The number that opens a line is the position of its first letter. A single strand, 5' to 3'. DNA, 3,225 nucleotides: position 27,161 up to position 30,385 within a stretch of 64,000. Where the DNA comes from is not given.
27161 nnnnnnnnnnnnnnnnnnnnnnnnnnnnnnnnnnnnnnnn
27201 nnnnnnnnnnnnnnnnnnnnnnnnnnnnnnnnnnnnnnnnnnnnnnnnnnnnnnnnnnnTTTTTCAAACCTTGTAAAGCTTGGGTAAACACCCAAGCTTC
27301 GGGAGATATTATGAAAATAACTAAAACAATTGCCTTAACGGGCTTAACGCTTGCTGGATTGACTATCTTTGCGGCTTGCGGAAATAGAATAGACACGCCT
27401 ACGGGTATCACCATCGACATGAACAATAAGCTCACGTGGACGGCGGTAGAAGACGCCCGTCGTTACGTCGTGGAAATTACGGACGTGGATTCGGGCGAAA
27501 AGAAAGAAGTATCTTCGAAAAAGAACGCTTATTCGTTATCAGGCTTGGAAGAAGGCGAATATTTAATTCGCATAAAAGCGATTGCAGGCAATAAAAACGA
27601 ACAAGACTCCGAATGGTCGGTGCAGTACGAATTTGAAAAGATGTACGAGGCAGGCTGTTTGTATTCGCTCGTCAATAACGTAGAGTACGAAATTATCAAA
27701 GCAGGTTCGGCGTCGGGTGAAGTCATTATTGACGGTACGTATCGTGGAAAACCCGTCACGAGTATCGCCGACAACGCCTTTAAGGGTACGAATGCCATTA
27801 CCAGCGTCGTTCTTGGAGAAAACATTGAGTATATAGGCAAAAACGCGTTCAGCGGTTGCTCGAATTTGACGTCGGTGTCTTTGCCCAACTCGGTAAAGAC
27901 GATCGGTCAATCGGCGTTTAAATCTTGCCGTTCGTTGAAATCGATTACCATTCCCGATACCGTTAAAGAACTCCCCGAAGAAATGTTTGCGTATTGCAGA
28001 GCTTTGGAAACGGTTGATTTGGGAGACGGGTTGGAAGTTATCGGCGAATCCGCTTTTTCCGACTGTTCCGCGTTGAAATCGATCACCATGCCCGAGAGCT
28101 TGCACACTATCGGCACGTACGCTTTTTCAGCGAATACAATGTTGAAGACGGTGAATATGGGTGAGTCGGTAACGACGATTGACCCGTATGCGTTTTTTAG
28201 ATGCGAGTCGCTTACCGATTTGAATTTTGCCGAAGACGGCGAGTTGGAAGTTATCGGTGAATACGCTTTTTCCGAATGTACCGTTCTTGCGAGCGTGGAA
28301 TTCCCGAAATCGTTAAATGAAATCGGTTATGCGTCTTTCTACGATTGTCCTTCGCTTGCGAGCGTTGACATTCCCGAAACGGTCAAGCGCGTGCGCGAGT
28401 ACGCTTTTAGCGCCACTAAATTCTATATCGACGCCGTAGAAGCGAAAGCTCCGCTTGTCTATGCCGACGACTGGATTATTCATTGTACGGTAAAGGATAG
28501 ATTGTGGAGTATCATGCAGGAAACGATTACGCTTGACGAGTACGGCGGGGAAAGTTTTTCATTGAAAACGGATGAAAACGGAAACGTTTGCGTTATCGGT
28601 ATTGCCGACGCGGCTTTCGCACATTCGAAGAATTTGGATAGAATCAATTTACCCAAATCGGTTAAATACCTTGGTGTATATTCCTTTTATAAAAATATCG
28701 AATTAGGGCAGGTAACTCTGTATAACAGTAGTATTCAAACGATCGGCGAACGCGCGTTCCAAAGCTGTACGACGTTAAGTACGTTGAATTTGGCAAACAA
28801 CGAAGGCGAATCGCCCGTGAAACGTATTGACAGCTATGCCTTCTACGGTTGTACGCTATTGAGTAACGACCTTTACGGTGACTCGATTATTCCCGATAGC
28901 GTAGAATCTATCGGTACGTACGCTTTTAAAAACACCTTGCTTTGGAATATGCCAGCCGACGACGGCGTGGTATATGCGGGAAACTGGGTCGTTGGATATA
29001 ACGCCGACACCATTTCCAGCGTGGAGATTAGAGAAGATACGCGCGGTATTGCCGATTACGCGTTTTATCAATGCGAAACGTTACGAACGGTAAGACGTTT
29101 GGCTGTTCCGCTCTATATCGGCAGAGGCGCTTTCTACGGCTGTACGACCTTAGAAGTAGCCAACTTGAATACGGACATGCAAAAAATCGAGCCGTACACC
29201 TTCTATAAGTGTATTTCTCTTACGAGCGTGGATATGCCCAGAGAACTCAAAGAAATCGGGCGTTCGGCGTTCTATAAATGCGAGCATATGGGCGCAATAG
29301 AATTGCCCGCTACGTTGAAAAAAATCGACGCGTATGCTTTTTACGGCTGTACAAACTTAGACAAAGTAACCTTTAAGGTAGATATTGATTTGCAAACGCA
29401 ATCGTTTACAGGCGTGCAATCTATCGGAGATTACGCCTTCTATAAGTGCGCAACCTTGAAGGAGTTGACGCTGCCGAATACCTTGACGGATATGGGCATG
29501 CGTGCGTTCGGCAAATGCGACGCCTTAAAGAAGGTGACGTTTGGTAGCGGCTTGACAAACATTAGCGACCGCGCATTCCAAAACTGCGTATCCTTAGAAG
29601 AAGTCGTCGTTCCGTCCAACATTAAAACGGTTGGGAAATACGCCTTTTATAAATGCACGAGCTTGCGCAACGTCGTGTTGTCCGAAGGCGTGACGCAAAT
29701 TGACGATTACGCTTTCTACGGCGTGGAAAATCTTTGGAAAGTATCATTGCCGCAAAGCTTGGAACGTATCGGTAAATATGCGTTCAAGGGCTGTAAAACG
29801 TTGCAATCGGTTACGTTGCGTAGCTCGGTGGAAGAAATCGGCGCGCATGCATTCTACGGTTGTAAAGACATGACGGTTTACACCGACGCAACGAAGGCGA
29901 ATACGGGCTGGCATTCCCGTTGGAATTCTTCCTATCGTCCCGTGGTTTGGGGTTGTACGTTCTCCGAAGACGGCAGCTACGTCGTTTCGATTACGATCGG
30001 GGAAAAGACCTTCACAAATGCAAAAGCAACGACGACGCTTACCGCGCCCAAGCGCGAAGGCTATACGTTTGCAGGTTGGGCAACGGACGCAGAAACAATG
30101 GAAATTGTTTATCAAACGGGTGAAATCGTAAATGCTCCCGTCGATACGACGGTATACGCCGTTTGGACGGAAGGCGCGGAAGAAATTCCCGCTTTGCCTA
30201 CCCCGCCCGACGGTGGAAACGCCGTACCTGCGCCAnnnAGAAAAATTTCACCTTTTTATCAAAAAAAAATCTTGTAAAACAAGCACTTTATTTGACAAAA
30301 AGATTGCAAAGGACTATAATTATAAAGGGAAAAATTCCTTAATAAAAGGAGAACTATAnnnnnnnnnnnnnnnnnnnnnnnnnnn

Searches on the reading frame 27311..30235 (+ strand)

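Call 7: search_protein_families(library=pfam, proteins=[window:27311-30235:+], max_evalue=0.001)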
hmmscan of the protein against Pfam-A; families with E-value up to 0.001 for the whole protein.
window:27311-30235:+ (975 aa): 5 families
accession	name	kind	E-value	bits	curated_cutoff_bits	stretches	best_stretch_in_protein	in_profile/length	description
PF13306.12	LRR_5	-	5.9e-164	537.3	27.7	7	150-275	1-123/127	BspA type Leucine rich repeat region (6 copies)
PF13855.12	LRR_8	-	9.6e-34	115.4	27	0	149-192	13-57/61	Leucine rich repeat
PF09479.16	Flg_new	-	4.6e-09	36.7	27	1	883-951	4-65/65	Listeria-Bacteroides repeat domain (List_Bact_rpt)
PF23952.1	LRR_EndoS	-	6.8e-09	36.4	27.9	0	438-497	57-116/116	Endo-beta-N-acetylglucosaminidase EndoS LRR domain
PF12799.13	LRR_4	-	7.4e-09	36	27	0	470-497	8-33/44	Leucine Rich repeats (2 copies)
